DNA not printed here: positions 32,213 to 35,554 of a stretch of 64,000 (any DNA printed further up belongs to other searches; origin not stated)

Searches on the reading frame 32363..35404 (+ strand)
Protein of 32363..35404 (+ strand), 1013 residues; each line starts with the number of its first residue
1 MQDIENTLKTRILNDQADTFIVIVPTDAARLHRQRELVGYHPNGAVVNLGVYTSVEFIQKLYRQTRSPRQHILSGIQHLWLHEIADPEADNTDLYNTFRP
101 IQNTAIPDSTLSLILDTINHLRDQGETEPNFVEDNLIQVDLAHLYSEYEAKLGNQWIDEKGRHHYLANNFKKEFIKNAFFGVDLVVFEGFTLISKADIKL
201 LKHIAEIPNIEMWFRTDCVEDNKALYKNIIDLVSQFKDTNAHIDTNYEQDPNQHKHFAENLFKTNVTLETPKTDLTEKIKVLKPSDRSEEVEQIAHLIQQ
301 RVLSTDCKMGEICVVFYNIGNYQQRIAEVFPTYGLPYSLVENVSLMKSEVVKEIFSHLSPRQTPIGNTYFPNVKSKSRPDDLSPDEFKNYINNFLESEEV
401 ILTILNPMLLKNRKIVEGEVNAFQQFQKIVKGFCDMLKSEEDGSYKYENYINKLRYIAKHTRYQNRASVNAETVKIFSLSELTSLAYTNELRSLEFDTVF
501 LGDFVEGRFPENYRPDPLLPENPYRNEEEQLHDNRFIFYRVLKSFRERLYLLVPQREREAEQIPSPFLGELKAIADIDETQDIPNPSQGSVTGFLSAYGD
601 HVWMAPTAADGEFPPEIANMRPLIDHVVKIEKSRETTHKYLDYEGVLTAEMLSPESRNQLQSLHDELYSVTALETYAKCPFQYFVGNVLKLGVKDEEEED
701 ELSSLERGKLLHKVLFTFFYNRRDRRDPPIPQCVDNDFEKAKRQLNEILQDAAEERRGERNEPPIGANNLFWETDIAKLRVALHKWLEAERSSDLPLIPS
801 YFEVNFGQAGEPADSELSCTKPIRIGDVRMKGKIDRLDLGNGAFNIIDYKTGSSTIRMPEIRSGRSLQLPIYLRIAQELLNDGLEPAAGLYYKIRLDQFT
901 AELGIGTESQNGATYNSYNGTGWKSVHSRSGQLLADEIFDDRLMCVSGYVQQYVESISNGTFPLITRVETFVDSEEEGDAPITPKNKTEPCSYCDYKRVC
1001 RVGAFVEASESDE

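Call 10: search_protein_families(library=pfam, proteins=[window:32363-35404:+], max_evalue=0.001)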
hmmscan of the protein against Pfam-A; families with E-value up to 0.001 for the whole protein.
window:32363-35404:+ (1013 aa): 3 families
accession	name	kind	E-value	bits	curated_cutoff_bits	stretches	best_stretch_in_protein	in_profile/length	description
PF12705.13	PDDEXK_1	-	1.7e-34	120.3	22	1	669-1001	3-247/247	PD-(D/E)XK nuclease superfamily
PF13361.12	UvrD_C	-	1.4e-09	38.3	25.6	1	255-358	18-119/350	UvrD-like helicase C-terminal domain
PF21445.3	ADDB_N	-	4.5e-05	23.2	26.6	1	7-242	17-264/290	ADDB, N-terminal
